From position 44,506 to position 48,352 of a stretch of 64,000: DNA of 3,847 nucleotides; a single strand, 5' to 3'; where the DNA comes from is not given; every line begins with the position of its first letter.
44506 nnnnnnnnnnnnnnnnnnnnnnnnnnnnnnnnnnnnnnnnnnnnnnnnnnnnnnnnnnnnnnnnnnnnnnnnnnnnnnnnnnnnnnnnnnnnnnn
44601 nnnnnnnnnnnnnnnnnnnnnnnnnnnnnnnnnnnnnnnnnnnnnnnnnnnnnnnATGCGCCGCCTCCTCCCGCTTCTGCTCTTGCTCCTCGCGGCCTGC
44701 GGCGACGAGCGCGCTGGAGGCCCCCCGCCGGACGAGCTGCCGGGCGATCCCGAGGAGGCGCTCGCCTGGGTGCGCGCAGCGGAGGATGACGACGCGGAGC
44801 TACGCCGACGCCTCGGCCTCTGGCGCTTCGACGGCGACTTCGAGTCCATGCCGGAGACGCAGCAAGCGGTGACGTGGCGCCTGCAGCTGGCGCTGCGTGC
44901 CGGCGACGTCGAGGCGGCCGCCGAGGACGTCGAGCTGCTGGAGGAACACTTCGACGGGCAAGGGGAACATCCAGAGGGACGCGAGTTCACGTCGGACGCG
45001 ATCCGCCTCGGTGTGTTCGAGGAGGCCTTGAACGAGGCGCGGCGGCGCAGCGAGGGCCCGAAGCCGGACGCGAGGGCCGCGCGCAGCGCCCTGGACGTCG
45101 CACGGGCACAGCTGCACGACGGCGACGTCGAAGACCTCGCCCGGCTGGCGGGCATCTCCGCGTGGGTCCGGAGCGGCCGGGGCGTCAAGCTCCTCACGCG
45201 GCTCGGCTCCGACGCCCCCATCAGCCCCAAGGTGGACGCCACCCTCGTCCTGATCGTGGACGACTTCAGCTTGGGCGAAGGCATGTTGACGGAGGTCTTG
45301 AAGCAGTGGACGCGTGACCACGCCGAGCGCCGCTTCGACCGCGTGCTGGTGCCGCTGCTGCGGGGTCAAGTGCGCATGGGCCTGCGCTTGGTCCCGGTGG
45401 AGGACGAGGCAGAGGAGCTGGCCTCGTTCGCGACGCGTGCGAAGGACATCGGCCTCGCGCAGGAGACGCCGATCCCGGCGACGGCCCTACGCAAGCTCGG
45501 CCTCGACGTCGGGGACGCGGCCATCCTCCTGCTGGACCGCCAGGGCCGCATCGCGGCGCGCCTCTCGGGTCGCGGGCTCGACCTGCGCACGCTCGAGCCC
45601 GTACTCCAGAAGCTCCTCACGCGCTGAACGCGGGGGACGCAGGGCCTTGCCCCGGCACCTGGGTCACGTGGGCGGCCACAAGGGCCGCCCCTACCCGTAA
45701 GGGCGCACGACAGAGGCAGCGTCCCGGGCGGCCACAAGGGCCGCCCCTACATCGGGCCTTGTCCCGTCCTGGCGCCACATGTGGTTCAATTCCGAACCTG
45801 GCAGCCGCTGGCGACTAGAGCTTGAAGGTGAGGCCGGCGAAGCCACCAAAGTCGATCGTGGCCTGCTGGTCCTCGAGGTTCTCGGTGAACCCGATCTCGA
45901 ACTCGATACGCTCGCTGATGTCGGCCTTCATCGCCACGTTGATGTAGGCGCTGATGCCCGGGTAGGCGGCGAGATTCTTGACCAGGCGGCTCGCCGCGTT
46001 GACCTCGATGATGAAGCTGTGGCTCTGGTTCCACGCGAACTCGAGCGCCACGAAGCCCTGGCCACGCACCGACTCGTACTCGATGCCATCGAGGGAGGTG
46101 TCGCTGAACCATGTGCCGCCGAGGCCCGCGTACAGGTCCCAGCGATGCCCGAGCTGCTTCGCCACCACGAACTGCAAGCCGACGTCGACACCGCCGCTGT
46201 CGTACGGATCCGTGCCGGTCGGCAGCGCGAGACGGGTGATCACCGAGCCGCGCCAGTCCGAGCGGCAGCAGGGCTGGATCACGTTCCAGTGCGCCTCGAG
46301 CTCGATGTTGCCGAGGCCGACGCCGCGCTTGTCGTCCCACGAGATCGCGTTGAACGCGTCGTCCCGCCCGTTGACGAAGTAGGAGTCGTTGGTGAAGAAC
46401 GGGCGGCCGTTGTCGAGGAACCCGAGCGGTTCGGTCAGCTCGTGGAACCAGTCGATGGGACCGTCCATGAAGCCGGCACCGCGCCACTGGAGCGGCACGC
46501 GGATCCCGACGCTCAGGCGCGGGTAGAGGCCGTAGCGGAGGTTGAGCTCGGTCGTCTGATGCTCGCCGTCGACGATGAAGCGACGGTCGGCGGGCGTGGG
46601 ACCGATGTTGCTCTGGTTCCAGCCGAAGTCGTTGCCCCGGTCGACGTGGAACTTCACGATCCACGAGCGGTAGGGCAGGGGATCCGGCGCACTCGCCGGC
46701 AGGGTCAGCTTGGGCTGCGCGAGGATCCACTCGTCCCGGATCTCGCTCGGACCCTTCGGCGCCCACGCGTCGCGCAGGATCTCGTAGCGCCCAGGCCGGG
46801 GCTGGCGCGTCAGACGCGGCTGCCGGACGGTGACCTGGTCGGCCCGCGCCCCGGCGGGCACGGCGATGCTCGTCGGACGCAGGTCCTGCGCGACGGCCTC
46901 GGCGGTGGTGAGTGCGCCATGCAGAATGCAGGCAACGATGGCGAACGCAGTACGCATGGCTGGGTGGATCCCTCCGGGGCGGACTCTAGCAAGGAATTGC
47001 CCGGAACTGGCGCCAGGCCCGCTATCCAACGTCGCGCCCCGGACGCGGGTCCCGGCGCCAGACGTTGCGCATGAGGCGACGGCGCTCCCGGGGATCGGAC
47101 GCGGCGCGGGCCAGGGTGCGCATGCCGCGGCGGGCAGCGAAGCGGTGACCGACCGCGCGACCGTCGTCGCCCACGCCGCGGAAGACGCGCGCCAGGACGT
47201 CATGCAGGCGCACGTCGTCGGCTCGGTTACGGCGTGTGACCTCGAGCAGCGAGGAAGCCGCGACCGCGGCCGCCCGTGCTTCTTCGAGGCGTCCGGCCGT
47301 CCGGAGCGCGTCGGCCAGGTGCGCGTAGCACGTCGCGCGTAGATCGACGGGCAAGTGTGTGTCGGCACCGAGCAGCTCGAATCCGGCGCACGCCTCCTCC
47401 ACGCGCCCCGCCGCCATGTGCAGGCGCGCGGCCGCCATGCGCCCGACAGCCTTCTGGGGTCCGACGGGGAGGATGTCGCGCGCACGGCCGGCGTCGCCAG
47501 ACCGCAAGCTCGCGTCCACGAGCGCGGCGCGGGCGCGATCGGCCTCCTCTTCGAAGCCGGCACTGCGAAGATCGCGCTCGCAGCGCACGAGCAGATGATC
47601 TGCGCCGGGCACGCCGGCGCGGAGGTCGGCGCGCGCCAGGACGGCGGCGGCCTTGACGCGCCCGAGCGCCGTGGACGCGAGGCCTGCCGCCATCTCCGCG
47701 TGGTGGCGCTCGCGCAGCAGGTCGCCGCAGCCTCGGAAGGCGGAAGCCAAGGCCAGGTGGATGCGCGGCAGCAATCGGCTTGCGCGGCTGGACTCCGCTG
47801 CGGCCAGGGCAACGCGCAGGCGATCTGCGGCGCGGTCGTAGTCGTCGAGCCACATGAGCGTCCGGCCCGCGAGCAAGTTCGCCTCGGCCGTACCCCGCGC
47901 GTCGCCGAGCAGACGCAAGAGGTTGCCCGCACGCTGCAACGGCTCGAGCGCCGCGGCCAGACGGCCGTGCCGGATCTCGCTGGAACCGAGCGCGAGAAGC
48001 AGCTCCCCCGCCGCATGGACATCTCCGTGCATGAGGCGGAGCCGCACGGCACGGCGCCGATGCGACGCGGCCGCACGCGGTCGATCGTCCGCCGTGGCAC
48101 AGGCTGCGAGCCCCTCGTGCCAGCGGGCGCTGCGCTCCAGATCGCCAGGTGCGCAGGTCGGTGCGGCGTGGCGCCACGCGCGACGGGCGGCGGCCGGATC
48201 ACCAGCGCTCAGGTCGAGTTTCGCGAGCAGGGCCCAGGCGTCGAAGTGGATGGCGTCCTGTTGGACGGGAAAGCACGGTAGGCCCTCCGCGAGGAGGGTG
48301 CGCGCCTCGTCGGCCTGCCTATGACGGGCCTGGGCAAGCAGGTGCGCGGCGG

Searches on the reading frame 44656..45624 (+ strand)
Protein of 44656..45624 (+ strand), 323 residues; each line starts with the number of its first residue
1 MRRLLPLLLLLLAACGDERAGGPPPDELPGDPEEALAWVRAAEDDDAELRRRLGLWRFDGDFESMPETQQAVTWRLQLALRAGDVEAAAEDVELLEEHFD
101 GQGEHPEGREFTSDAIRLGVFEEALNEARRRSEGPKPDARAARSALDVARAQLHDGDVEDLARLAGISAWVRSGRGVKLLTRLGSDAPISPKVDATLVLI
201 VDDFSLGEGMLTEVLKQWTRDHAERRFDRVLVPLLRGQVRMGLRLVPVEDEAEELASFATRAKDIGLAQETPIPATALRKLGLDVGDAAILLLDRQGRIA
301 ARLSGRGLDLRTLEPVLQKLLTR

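Call 25: find_encoding_contigs(protein=window:44656-45624:+, flank=10000, max_places=6)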
Protein seq(323 aa) (323 aa): 1 contig read that carries it; 1 place shown.
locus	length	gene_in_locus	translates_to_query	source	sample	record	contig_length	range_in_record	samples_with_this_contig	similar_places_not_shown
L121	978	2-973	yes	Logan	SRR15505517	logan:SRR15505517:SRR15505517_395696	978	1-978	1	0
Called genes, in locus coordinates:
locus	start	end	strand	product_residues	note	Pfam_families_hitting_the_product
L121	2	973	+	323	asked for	?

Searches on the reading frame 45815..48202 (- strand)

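Call 14: search_protein_families(library=pfam, proteins=[window:45815-48202:-])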
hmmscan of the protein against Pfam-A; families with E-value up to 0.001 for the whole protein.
window:45815-48202:- (795 aa): 1 family
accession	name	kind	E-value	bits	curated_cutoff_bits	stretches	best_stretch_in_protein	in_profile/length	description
PF11383.14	DUF3187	-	1.8e-21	77.1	24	1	541-794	71-319/320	Protein of unknown function (DUF3187)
